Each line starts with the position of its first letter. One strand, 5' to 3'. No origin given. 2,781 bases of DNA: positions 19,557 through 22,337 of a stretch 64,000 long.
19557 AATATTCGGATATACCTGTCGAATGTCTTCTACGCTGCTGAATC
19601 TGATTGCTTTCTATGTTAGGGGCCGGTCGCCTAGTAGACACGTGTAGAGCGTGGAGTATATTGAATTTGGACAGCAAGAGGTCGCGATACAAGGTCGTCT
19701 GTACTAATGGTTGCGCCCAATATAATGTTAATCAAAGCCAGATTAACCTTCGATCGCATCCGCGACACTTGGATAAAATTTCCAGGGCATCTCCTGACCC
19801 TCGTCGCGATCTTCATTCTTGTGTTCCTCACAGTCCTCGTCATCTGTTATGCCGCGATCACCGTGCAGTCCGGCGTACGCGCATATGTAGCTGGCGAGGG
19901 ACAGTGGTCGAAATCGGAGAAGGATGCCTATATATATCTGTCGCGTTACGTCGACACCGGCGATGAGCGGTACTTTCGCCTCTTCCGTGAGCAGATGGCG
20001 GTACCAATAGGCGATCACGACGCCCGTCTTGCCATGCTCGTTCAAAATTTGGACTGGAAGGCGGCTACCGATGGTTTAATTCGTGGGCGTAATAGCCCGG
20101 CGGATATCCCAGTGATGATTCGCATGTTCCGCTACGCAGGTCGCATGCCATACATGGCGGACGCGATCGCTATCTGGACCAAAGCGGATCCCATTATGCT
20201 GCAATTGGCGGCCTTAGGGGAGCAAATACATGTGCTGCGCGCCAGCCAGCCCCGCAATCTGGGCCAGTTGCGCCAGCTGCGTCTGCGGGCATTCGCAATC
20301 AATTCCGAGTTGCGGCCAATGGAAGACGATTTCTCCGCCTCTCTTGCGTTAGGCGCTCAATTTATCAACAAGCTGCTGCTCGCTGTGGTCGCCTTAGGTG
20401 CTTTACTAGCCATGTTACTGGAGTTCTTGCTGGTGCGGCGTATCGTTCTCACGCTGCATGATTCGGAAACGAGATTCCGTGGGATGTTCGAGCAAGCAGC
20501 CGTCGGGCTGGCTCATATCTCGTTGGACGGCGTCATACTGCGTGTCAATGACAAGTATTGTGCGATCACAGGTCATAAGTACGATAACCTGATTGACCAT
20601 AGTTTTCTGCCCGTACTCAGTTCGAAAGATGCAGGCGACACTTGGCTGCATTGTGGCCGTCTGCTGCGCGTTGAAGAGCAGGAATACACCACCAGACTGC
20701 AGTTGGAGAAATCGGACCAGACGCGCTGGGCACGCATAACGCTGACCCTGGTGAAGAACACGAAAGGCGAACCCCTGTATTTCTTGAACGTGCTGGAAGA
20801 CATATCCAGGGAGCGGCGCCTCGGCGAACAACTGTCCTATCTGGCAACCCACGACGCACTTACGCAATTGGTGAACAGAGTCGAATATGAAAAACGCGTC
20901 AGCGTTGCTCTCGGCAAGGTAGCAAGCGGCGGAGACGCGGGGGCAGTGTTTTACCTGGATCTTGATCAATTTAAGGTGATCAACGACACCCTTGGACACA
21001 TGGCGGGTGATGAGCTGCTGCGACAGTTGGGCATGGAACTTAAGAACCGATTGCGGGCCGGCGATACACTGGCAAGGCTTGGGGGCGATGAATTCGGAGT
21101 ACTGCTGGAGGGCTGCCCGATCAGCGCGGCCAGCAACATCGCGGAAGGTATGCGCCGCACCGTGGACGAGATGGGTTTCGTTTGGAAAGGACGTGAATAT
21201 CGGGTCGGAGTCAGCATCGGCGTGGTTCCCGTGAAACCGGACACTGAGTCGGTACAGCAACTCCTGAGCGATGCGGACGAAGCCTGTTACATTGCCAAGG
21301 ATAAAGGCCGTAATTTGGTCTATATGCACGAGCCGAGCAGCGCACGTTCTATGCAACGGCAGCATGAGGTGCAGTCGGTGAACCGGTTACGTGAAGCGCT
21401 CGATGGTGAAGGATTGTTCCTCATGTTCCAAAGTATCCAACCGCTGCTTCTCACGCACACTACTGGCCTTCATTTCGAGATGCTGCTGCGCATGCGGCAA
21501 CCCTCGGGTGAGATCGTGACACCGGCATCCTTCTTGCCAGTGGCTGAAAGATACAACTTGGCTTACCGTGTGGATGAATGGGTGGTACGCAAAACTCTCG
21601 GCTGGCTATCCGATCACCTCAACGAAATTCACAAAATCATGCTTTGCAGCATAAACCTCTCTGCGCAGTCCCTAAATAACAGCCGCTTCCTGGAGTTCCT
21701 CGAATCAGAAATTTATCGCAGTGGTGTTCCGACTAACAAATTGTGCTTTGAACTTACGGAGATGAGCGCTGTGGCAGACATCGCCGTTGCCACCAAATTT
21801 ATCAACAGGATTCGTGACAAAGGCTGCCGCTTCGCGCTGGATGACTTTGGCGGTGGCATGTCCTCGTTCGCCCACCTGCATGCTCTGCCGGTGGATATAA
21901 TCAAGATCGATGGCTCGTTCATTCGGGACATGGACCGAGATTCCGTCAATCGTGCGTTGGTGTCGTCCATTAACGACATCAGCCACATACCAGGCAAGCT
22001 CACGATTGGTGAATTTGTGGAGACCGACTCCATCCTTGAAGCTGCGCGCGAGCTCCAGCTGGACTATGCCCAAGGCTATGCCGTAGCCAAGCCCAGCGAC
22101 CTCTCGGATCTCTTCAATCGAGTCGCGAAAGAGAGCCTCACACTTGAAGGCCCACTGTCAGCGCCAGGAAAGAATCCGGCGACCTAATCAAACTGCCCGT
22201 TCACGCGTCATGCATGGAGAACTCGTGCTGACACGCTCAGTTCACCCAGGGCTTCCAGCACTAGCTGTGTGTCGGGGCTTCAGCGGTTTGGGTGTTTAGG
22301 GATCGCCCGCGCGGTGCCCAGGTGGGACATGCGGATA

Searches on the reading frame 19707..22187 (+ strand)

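Call 61: search_protein_families(library=pfam, max_evalue=0.01, proteins=[window:19707-22187:+])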
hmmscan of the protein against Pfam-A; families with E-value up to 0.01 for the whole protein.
window:19707-22187:+ (826 aa): 6 families
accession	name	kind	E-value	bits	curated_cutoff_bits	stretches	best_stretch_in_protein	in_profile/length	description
PF00563.25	EAL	-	7.3e-60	202.7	31.3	1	559-796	2-236/236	EAL domain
PF00990.26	GGDEF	-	1.7e-40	138.9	23.8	1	380-536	1-160/161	Diguanylate cyclase, GGDEF domain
PF08448.16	PAS_4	-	4.4e-07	30.6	23.1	1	261-371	1-110/110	PAS fold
PF00989.32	PAS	-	7.3e-07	29.6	22.6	1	256-366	2-113/113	PAS fold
PF13188.13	PAS_8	-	3.8e-06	27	21.8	1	256-306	2-52/65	PAS domain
PF13426.13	PAS_9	-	1.6e-05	25.6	27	1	273-367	9-102/103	PAS domain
